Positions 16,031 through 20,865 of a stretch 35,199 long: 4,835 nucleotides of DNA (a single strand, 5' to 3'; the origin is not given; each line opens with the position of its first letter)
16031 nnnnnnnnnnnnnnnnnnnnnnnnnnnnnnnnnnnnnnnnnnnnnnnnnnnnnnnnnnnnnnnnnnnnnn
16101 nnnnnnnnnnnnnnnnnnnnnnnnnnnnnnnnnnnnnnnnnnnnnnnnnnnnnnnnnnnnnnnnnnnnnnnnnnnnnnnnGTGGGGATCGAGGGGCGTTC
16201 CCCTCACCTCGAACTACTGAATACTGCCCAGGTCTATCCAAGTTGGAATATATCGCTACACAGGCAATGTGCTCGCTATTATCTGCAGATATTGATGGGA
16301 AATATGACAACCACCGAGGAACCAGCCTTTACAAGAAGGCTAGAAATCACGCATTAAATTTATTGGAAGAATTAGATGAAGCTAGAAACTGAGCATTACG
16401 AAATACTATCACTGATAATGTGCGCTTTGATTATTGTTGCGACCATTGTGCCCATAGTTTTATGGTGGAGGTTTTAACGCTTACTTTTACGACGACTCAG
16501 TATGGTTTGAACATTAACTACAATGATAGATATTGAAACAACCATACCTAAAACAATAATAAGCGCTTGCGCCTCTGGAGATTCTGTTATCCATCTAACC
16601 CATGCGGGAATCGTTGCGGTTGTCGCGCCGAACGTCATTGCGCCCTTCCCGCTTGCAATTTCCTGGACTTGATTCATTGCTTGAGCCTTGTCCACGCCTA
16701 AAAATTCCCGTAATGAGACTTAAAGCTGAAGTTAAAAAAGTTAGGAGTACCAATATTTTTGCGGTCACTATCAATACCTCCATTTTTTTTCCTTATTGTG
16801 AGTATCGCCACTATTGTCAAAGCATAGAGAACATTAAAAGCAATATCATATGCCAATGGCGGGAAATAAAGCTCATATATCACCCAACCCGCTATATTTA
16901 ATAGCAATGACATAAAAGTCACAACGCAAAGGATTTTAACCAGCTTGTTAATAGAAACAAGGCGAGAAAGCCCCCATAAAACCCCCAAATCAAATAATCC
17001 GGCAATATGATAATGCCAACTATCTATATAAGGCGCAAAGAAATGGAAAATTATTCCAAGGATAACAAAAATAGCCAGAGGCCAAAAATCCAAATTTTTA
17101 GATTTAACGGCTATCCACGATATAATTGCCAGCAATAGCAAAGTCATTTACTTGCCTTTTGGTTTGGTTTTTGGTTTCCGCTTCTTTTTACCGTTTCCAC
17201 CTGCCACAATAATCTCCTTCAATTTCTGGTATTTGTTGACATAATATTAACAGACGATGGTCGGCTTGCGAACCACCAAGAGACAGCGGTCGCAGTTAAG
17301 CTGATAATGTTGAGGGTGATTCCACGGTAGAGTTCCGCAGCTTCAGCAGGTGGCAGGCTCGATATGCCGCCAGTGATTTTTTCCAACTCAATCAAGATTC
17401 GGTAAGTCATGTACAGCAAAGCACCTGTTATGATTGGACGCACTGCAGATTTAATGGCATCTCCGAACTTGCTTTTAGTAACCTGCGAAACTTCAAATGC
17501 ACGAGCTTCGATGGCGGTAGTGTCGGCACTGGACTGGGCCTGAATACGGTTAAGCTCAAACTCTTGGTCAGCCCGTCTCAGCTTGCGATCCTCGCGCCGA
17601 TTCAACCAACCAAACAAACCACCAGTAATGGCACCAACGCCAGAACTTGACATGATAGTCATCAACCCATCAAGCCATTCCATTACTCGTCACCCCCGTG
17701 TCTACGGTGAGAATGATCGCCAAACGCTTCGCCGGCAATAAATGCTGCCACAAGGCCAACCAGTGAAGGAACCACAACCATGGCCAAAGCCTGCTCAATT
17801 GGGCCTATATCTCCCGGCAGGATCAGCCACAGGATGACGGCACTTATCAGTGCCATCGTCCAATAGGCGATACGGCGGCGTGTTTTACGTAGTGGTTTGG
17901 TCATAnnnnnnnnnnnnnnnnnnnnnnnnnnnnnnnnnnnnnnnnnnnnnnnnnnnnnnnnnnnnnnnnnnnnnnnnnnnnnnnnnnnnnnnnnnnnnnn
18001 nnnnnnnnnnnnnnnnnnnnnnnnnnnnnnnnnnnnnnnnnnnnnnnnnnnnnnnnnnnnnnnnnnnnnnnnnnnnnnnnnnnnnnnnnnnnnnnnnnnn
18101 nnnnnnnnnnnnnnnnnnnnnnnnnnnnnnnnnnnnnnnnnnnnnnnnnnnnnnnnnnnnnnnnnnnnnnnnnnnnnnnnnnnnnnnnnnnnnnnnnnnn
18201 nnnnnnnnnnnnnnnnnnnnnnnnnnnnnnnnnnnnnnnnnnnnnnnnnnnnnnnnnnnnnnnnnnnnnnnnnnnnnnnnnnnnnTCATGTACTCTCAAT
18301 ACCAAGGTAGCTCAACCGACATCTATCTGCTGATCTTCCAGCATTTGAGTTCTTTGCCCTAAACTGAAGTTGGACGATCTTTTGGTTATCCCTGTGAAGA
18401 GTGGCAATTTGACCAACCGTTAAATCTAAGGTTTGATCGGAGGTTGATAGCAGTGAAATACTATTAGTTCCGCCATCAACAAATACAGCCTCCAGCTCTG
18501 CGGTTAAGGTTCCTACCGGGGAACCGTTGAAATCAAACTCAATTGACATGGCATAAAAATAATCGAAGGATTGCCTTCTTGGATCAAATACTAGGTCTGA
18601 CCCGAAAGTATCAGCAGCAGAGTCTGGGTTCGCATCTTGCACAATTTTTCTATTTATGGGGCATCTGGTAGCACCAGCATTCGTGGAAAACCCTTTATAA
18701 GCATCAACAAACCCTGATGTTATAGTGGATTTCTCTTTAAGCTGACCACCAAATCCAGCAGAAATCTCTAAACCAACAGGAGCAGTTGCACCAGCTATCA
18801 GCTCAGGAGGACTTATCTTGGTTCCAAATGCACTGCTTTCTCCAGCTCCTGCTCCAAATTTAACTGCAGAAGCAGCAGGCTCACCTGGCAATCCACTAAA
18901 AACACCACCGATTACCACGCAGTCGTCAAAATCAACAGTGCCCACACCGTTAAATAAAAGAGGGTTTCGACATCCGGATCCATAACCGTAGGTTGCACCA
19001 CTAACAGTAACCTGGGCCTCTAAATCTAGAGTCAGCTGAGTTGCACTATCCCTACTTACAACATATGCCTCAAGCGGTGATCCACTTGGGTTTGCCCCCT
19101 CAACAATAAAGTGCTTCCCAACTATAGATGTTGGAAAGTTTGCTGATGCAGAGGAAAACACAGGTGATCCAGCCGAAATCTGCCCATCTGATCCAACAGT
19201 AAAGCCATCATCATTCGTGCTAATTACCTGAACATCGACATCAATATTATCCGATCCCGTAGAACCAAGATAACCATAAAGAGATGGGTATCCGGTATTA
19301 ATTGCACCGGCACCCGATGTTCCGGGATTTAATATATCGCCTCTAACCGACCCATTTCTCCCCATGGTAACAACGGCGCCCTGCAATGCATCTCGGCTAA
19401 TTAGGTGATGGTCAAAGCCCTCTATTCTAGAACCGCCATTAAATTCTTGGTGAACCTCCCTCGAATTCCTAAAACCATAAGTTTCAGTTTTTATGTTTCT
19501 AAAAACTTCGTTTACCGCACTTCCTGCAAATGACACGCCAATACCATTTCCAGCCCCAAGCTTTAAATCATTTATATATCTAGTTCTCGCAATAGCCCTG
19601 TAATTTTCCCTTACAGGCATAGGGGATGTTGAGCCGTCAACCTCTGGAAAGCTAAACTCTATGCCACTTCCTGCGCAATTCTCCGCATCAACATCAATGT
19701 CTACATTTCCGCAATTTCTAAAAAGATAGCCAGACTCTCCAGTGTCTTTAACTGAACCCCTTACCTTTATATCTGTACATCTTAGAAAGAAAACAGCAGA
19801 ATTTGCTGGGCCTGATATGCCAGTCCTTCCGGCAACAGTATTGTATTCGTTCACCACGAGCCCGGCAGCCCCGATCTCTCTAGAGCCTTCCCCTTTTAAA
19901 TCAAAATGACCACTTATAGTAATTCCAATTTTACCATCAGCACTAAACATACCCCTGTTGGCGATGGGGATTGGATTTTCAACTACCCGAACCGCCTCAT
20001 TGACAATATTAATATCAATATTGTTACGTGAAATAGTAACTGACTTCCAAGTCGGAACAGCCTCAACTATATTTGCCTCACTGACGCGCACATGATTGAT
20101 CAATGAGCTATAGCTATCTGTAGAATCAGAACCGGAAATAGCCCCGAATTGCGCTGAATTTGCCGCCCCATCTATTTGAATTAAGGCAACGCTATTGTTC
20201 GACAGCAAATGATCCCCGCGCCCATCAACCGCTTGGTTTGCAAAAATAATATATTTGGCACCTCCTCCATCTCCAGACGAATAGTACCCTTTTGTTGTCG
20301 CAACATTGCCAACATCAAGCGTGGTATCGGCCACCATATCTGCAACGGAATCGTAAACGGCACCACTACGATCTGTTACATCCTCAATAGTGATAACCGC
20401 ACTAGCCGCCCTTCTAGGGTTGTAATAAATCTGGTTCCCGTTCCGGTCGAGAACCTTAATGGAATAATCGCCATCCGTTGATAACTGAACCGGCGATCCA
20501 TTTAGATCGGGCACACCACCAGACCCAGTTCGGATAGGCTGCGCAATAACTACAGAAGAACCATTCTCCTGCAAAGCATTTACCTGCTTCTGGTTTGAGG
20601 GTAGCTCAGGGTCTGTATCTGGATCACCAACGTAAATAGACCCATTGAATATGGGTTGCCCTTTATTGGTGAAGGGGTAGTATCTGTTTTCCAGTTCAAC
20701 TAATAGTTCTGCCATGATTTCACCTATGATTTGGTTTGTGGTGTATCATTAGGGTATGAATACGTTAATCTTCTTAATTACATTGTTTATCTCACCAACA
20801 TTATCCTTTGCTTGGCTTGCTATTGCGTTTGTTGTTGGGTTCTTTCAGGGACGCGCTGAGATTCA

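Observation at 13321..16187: IS1-family-like transposon of 2.85 kb carrying passenger genes, inserted in a phage genome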

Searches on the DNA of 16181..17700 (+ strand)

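Call 9: search_dna_similar(query=window:16181-17700:+, collection=phages, mode=near, max_rows=30)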
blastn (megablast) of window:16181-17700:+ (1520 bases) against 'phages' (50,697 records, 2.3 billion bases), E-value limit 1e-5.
No match.

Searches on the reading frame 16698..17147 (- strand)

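Call 60: search_protein_families(library=phrogs, proteins=[window:16698-17147:-], max_evalue=0.00001)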
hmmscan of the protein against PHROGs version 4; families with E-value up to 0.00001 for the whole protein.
window:16698-17147:- (149 aa): 1 family
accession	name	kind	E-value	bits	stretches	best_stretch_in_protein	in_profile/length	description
phrog_15451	-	unknown function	5.8e-10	40.1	1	23-121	20-118/144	-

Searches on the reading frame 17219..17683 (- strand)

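Call 60: search_protein_families(library=phrogs, proteins=[window:17219-17683:-], max_evalue=0.00001)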
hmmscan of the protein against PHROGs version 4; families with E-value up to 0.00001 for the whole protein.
window:17219-17683:- (154 aa): 1 family
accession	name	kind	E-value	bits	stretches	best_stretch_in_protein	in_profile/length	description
phrog_6637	-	unknown function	3.6e-07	31.3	1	37-141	46-152/160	-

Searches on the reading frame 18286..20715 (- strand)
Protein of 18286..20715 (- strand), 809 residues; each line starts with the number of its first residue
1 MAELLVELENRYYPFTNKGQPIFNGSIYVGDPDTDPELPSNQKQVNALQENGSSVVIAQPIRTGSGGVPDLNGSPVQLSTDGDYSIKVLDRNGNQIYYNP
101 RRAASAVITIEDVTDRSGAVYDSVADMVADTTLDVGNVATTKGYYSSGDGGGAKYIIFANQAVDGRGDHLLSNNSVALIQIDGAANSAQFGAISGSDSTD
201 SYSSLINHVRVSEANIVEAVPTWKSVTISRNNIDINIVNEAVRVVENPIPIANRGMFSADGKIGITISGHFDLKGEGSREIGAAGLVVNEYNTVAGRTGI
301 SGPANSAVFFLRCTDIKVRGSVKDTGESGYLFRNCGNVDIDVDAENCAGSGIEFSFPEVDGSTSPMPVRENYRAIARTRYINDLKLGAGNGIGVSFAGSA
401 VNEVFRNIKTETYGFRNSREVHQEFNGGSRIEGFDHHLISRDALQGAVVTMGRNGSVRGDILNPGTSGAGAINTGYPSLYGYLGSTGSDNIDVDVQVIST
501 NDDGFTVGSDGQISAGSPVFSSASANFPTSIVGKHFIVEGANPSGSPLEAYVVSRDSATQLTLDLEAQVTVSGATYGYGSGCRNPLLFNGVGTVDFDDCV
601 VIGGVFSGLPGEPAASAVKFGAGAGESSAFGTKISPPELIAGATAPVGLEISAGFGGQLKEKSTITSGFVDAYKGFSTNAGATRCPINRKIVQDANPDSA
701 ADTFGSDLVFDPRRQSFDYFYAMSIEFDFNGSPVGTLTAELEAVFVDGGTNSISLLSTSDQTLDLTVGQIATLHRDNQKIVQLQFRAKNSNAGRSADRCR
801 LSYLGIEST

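Call 12: search_protein_families(library=phrogs, proteins=[window:18286-20715:-], max_evalue=0.001)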
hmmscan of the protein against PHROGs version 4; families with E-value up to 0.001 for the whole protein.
window:18286-20715:- (809 aa): 13 families
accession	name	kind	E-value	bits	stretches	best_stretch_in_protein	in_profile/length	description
phrog_26467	-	tail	8.3e-14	52.7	1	4-100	8-104/343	tail spike protein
phrog_17420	-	tail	9.6e-14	52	1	5-99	17-111/568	tail protein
phrog_16355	-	unknown function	3.3e-11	43.4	1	4-101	8-105/799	-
phrog_34132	-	unknown function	2.9e-10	40.1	1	4-100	8-104/794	-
phrog_33504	-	unknown function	3.9e-10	39.9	1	3-101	7-105/604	-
phrog_22294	-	unknown function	8.6e-10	38.5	1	23-101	9-87/779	-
phrog_29018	-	unknown function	2.1e-09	37.5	1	22-101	8-87/694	-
phrog_7173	-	tail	5.3e-09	36.5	1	24-100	28-104/626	tail spike protein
phrog_21710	-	unknown function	9.2e-09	35.1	1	22-141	26-140/654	-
phrog_19528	-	tail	5.5e-08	32.8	1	4-90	8-94/705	tail spike protein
phrog_28781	-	tail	7.2e-08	32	1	12-133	16-140/644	tail spike protein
phrog_17606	-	unknown function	7.6e-08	32.1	1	5-106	17-118/753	-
phrog_8280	-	tail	8.9e-08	33.1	1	24-100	28-104/632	tail spike protein with colonic acid degradation activity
